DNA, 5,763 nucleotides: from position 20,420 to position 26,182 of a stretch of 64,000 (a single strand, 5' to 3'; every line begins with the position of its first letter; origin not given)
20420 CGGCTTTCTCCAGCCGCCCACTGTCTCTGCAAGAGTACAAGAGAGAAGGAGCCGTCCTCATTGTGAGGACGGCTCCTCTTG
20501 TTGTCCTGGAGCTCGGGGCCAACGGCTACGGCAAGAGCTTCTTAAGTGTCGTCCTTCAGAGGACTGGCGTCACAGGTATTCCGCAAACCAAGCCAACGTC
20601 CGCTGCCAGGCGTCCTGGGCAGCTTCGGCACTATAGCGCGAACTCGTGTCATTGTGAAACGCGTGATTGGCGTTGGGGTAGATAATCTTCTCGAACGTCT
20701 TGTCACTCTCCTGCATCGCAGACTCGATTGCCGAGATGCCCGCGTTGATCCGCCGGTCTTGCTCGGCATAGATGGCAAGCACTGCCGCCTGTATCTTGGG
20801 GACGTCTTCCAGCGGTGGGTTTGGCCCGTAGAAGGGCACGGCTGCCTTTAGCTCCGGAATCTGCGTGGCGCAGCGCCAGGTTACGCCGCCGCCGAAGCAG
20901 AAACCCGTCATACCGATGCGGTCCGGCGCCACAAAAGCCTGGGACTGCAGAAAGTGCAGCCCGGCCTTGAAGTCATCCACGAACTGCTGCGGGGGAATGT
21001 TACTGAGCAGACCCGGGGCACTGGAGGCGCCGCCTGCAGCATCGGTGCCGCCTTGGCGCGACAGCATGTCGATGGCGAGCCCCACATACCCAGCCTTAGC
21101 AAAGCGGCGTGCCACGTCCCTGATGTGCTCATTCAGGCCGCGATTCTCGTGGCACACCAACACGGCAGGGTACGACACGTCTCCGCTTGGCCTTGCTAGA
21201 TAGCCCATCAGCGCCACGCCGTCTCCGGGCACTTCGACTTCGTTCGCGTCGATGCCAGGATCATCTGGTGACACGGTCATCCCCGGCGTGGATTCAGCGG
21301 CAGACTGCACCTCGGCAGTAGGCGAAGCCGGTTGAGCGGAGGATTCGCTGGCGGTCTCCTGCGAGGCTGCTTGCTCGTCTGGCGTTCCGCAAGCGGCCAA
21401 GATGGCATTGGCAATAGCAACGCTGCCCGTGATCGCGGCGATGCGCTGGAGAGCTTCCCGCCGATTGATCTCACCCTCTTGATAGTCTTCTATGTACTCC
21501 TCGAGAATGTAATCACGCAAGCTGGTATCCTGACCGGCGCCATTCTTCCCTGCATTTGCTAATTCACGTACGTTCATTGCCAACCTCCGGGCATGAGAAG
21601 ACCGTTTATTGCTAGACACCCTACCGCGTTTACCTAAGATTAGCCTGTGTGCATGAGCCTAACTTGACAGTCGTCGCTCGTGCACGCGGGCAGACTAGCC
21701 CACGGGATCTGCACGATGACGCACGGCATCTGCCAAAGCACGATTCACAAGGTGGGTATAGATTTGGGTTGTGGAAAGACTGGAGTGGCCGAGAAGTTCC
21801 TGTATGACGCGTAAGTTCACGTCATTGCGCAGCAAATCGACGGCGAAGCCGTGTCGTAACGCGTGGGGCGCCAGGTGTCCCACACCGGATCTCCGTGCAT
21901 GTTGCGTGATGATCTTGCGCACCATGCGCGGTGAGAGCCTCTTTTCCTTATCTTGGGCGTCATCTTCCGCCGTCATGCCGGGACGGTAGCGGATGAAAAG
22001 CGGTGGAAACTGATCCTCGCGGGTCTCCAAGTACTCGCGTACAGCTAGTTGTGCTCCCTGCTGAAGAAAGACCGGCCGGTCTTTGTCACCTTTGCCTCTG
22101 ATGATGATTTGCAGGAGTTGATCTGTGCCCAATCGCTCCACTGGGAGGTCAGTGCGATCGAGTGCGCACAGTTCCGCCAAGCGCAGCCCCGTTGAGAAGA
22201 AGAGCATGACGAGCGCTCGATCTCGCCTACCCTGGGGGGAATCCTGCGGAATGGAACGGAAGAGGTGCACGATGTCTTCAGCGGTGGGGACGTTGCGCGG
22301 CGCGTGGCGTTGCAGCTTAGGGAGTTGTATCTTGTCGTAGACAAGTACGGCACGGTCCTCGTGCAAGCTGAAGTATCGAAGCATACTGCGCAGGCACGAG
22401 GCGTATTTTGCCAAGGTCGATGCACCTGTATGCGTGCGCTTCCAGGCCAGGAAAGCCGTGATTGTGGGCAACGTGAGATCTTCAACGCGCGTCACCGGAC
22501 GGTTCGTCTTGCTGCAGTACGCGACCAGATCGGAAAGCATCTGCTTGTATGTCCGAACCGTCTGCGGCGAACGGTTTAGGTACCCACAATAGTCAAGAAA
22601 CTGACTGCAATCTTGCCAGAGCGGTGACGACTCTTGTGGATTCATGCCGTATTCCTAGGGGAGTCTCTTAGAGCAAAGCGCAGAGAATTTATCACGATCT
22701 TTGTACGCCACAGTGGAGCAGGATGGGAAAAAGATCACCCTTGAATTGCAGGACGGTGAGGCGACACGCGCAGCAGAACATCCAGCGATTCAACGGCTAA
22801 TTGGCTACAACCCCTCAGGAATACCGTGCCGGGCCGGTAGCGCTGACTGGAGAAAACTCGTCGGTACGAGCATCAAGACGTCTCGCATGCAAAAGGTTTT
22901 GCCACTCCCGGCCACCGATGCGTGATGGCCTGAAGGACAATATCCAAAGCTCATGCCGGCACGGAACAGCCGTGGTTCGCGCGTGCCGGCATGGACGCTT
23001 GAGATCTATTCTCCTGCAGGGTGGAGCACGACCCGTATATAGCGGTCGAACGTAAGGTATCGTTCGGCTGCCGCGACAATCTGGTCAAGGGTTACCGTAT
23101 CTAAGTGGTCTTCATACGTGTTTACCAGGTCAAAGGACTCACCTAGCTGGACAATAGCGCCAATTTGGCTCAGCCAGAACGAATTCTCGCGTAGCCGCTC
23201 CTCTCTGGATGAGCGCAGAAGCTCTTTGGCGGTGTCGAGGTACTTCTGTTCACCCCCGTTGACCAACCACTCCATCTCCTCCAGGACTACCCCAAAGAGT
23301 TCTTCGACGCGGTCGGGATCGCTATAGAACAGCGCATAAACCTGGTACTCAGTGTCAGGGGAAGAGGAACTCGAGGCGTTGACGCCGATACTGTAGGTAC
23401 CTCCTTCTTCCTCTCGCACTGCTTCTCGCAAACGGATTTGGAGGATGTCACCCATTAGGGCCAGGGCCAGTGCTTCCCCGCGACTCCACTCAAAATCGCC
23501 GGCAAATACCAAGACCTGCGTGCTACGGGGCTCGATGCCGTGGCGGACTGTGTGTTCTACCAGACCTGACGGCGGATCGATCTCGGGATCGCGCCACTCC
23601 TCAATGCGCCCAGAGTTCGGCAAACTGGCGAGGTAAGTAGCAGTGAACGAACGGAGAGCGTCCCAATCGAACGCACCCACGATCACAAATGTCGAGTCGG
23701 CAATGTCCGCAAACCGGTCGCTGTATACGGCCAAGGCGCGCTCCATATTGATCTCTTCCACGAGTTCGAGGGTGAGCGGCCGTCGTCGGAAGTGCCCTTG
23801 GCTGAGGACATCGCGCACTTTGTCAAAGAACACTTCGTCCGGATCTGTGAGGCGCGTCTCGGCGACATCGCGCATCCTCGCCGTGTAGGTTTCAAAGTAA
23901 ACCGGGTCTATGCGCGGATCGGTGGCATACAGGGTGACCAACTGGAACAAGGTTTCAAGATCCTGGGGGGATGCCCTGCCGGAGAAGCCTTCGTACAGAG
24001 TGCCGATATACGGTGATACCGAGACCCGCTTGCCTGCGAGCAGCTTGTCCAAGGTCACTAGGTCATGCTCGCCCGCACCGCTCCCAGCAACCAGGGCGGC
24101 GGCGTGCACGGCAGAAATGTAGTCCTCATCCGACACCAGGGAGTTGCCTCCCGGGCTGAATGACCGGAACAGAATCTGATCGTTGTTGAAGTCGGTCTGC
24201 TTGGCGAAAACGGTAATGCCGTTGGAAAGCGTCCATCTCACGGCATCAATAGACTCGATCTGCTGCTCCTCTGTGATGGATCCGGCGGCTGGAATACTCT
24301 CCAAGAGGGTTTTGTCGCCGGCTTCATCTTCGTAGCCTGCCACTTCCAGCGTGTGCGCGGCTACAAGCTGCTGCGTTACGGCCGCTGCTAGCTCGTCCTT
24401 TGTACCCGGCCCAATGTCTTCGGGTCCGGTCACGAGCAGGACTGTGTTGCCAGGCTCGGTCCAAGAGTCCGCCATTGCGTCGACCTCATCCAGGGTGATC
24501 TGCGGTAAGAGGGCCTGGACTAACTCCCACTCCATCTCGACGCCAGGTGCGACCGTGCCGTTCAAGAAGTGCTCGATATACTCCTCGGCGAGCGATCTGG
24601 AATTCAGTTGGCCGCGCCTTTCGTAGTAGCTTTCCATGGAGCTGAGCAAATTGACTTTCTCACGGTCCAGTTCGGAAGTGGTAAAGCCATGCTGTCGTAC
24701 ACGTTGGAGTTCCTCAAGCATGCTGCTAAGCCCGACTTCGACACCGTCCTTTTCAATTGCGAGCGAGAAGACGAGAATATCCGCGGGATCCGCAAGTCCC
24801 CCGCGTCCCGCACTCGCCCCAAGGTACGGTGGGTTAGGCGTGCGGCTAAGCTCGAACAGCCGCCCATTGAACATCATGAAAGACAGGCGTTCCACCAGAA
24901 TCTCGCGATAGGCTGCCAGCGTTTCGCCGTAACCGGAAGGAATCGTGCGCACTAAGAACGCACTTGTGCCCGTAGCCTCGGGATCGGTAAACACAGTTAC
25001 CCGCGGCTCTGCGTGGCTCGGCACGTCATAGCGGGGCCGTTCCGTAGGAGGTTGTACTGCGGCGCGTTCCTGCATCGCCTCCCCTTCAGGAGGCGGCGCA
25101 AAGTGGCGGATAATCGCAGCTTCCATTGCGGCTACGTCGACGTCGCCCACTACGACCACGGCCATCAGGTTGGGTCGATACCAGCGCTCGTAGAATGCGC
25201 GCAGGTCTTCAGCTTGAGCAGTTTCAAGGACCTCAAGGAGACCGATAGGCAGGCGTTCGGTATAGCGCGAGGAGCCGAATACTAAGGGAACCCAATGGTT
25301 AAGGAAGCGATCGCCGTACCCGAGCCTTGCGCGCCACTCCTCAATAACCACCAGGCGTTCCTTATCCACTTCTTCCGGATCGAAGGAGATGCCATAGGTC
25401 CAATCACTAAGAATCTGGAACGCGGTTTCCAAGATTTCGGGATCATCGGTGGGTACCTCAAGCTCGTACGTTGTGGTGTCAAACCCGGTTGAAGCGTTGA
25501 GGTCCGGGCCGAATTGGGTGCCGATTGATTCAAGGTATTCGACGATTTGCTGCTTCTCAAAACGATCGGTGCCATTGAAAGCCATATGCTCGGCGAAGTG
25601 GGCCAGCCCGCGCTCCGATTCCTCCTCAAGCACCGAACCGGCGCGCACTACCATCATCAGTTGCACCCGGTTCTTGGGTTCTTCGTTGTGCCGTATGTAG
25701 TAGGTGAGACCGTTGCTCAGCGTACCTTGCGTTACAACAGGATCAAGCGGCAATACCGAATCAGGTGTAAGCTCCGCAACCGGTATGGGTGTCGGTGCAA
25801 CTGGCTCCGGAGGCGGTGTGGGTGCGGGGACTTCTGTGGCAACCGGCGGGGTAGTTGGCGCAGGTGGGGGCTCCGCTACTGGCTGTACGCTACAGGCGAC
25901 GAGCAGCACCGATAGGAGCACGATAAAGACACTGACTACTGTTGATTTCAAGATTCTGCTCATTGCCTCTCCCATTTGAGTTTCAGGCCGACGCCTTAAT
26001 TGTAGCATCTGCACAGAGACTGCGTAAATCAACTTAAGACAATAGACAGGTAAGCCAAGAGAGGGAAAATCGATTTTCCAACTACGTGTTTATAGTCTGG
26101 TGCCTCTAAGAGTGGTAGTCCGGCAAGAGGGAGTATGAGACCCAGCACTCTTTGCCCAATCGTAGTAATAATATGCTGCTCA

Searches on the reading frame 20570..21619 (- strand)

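Call 9: search_protein_families(library=pfam, proteins=[window:20570-21619:-], max_evalue=0.001)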
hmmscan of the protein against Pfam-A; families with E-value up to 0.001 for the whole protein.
window:20570-21619:- (349 aa): 6 families
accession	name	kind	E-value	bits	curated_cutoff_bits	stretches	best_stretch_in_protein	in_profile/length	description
PF01738.24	DLH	-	8.3e-54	182.9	21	1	138-349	2-217/217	Dienelactone hydrolase family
PF00326.27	Peptidase_S9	-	6.3e-10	39.3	22.6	0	271-338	136-205/213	Prolyl oligopeptidase family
PF08840.17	BAAT_C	-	1.3e-08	35.6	20.9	1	217-292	6-81/210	BAAT / Acyl-CoA thioester hydrolase C terminal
PF12740.14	PETase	-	5.6e-06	26.4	28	1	227-328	119-220/263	PET hydrolase-like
PF02129.25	Peptidase_S15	-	8.4e-06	26.1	23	1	133-265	1-128/262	X-Pro dipeptidyl-peptidase (S15 family)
PF06500.17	FrsA-like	-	0.00098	18.4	22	0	130-259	173-292/414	Esterase FrsA-like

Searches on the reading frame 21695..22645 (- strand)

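Call 9: search_protein_families(library=pfam, proteins=[window:21695-22645:-], max_evalue=0.001)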
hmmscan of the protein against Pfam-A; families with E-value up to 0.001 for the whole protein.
window:21695-22645:- (316 aa): 3 families
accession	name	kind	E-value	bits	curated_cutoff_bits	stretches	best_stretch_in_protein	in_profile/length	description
PF00589.27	Phage_integrase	-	1.7e-32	113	27.1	1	123-299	6-168/172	Phage integrase family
PF02899.23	Phage_int_SAM_1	-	3.3e-06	27.7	22.3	1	24-91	13-78/83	Phage integrase, N-terminal SAM-like domain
PF13102.12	Phage_int_SAM_5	-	4.9e-05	24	22.3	1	24-91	16-81/98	Phage integrase SAM-like domain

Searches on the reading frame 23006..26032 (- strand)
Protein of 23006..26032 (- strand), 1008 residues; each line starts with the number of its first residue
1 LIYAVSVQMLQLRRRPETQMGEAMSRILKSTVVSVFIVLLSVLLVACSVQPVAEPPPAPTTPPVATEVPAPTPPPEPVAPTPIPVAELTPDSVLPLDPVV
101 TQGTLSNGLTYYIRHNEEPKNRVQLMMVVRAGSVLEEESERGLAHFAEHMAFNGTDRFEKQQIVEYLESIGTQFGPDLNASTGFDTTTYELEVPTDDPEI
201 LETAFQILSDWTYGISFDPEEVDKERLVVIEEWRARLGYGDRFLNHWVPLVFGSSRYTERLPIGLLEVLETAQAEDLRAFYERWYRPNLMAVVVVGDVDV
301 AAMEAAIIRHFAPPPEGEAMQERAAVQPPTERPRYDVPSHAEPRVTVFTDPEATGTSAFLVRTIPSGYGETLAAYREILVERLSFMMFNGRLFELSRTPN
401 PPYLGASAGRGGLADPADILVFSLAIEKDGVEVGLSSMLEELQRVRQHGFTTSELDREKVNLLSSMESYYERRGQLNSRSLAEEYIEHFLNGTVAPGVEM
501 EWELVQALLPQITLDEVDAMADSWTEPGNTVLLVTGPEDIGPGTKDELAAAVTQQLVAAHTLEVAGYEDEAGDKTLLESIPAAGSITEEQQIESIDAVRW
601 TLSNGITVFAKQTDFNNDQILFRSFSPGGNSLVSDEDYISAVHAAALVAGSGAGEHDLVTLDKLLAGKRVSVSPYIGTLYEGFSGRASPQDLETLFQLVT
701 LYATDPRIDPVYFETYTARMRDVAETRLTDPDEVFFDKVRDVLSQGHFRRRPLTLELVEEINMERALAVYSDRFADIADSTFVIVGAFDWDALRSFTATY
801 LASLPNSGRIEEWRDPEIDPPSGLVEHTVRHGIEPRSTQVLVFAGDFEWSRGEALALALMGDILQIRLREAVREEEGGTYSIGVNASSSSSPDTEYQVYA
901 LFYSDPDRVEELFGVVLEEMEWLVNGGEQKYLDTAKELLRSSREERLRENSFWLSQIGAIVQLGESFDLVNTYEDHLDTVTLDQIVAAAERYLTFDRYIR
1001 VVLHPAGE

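Call 9: search_protein_families(library=pfam, proteins=[window:23006-26032:-], max_evalue=0.001)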
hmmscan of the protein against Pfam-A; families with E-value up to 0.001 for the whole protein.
window:23006-26032:- (1008 aa): 2 families
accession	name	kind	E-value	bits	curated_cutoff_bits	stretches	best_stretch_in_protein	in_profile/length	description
PF05193.26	Peptidase_M16_C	-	6.7e-33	114.5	23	2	273-459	3-178/181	Peptidase M16 inactive domain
PF00675.25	Peptidase_M16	-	1.1e-28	100.5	22.3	1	115-233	5-116/149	Insulinase (Peptidase family M16)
